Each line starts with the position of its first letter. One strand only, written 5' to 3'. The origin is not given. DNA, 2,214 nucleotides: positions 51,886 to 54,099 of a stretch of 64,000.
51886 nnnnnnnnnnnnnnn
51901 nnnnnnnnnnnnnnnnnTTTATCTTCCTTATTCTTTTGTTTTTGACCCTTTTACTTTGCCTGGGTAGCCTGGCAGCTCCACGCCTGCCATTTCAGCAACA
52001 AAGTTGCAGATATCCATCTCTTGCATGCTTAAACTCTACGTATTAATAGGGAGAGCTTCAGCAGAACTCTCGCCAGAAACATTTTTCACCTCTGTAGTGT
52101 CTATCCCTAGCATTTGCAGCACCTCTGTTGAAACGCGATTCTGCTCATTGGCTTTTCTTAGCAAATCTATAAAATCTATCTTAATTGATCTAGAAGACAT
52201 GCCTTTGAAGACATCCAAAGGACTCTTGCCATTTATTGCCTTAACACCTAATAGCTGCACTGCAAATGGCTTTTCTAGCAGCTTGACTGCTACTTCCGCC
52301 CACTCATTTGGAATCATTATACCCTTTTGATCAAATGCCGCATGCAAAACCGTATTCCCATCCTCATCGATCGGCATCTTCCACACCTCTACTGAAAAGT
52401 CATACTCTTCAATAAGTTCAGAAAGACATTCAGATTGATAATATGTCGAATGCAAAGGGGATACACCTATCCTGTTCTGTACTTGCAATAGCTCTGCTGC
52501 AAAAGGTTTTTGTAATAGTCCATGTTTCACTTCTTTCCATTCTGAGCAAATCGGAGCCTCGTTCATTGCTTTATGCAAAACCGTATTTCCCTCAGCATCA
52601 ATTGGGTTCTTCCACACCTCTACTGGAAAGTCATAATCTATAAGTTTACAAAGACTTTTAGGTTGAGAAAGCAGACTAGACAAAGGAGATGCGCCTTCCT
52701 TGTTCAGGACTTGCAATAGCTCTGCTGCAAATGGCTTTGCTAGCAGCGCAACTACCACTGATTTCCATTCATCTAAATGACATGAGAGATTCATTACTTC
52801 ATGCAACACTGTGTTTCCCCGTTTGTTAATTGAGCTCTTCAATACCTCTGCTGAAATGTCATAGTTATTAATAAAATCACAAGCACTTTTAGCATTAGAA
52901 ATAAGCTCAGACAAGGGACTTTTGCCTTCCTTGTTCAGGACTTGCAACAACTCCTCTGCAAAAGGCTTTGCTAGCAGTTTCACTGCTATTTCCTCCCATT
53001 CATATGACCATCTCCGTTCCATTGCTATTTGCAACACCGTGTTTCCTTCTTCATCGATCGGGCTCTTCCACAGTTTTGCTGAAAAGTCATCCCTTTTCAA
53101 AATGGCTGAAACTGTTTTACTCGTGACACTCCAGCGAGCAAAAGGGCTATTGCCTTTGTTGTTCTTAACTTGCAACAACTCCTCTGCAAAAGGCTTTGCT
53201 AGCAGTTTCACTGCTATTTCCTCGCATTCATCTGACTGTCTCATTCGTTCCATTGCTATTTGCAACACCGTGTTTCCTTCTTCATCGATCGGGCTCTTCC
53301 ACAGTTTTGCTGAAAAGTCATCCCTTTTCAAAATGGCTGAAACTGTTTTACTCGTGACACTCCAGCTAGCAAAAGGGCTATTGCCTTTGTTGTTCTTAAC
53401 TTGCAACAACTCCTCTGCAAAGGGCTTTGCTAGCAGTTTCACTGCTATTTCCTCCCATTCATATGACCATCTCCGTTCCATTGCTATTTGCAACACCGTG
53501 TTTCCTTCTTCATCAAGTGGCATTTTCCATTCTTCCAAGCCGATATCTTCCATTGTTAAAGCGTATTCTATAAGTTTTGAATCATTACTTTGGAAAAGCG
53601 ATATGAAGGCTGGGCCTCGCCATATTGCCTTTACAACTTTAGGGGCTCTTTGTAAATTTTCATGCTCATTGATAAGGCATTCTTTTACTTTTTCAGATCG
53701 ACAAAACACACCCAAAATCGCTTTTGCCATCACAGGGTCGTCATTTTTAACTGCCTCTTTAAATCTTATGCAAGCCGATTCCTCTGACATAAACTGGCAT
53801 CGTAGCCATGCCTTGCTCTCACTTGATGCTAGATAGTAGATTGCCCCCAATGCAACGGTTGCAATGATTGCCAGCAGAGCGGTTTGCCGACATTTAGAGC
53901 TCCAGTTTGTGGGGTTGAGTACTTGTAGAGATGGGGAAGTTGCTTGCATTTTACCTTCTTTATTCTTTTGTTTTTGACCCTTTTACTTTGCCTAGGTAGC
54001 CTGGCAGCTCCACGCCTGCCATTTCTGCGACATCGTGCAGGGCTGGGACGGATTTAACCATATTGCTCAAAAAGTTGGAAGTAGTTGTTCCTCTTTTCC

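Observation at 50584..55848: NfeD-flotillin operon extended by a tandemly amplified ankyrin-like gene array that carries the flotillin tail as a conserved mini-ORF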

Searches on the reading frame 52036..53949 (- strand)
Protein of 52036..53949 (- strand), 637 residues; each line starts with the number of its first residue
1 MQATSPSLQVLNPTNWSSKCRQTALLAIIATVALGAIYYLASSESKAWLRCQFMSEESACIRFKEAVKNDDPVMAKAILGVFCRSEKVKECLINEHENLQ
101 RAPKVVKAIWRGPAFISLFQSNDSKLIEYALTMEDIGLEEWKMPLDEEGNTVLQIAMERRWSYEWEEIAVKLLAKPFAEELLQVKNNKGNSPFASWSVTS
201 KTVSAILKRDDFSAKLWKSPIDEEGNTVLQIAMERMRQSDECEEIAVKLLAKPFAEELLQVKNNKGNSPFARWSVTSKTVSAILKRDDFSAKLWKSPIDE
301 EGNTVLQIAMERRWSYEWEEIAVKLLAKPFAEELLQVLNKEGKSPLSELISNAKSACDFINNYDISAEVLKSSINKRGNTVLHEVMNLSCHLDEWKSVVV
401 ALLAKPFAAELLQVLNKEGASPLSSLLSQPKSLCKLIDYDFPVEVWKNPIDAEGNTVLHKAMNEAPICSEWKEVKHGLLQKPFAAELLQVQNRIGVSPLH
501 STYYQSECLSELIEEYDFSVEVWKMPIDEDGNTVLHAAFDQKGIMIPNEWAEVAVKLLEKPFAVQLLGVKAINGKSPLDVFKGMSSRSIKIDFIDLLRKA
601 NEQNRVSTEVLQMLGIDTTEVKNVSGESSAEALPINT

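Call 4: search_protein_families(library=pfam, proteins=[window:52036-53949:-], max_evalue=0.1)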
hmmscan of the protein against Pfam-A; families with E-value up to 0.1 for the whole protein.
window:52036-53949:- (637 aa): 8 families
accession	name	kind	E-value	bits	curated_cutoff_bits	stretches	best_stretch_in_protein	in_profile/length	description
PF12796.13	Ank_2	-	7.9e-12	46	27.3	0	490-540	24-69/90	Ankyrin repeats (3 copies)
PF13637.12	Ank_4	-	3.2e-05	24.6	22.7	0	517-538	18-37/50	Ankyrin repeats (many copies)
PF00023.36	Ank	-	4.9e-05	23.8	21.1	0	530-538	1-9/33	Ankyrin repeat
PF05560.16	Bt_P21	-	0.00018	21.6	25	0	287-366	34-112/182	Bacillus thuringiensis P21 molecular chaperone protein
PF02611.20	CDH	-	0.00047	20.3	25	0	537-582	122-167/224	CDP-diacylglycerol pyrophosphatase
PF15942.10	DUF4751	-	0.011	16.2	25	0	275-310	21-56/121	Domain of unknown function (DUF4751)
PF22898.2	NOMO1-like_1st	-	0.014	15.9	27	0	143-172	41-70/85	BOS complex subunit NOMO1-like, first beta sandwich domain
PF13048.12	DUF3908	-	0.094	13.4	22.9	0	111-159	61-109/134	Protein of unknown function (DUF3908)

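Call 11: find_homologous_proteins(query=window:52036-53949:-, max_evalue=0.001)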
Query window:52036-53949:- (637 aa): 4 proteins with E <= 0.001 among 8000 candidates.
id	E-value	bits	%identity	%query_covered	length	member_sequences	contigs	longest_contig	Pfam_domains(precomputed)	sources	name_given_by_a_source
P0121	0.0e+0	1414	100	100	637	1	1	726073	PF12796.14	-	-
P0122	5.8e-149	515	44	91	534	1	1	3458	PF00023.37,PF13637.13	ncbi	-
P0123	1.4e-131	458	47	42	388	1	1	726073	-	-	-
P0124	8.3e-83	297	33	91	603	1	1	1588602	PF12796.14,PF00023.37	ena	-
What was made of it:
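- Tried and rejected: The full-length search found only four proteins (call 11).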

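Call 13: find_encoding_contigs(protein=P0122, flank=10000, max_places=4)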
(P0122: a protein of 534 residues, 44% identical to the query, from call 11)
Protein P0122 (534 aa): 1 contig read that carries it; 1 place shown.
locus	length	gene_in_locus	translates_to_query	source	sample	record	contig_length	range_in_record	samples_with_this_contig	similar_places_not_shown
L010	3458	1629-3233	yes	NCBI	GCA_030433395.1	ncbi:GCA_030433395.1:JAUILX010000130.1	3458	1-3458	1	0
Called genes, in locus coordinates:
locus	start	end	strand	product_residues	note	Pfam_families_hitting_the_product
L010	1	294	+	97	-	?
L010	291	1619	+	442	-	PF01145:Band_7, PF15975:Flot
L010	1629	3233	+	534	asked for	PF13637:Ank_4 (faint), PF00023:Ank (faint)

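Call 14: find_encoding_contigs(protein=P0124, flank=10000, max_places=4)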
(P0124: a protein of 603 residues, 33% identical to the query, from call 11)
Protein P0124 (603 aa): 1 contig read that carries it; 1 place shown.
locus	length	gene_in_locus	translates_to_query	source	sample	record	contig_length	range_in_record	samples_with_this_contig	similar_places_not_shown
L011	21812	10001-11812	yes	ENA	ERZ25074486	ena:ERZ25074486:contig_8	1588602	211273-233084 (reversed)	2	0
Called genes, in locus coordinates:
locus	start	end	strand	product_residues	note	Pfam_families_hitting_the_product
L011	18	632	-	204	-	PF13578:Methyltransf_24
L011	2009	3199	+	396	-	PF00083:Sugar_tr, PF07690:MFS_1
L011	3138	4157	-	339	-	PF10263:SprT-like, PF10979:DUF2786, PF23771:DUF7168 (weak)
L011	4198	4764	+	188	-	PF00160:Pro_isomerase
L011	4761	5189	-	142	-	PF00254:FKBP_C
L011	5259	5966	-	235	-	-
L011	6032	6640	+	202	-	-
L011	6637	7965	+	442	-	PF01145:Band_7, PF15975:Flot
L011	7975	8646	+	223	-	-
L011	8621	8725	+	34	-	-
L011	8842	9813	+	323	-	PF12796:Ank_2 (faint), PF13637:Ank_4 (faint), PF00023:Ank (faint)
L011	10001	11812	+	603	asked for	PF00023:Ank (faint), PF12796:Ank_2 (faint)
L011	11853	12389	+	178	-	PF13302:Acetyltransf_3, PF00583:Acetyltransf_1, PF13523:Acetyltransf_8, PF08445:FR47 (weak)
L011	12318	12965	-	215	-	-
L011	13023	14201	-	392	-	PF01139:RtcB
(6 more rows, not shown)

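Call 58: search_protein_families(library=ncbifam, proteins=[window:52036-53949:-], max_evalue=1)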
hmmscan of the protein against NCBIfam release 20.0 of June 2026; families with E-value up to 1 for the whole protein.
window:52036-53949:- (637 aa): 2 families
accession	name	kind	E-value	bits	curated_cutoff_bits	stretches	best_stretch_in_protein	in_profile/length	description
NF003986.0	PRK05471.1-5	equivalog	2.3e-05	23.7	252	0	537-586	153-203/261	CDP-diacylglycerol diphosphatase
NF041060.1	DpdB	equivalog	0.0015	17.5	300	1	321-391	176-242/352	DGQHR domain-containing protein DpdB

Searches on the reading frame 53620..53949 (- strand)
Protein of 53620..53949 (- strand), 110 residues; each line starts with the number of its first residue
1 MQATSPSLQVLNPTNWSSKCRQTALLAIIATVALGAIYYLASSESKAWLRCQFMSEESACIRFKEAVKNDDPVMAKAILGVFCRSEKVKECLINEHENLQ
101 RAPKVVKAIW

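Call 54: find_homologous_proteins(query=A5, max_evalue=0.01)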
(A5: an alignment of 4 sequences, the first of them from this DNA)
Query A5 (4 sequences): 587 candidates shared short words with the query, none scored E <= 0.01.
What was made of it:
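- Tried and rejected: The N-terminal profile search returned nothing, not even the query proteins, so it is uninformative (call 54).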

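Call 64: search_protein_representatives(protein=window:53620-53949:-)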
Query: 110 residues. Proteins with E-value up to 0.001 (for the whole library): 8; up to 1e-10: 6; up to 1e-30: 2. The best 8 are listed.
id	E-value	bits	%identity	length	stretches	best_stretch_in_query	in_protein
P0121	1.5e-64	230.7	100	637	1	1-110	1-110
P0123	4.9e-64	229.1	75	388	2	1-101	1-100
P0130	2.1e-25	105.0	55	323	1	1-94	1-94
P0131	8.6e-24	99.8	54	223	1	1-93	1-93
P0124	1.1e-19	86.7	44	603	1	1-108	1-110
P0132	5.7e-16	74.7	34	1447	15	14-64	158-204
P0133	4.7e-07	46.1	46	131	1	32-107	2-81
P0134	6.0e-07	45.8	30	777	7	44-77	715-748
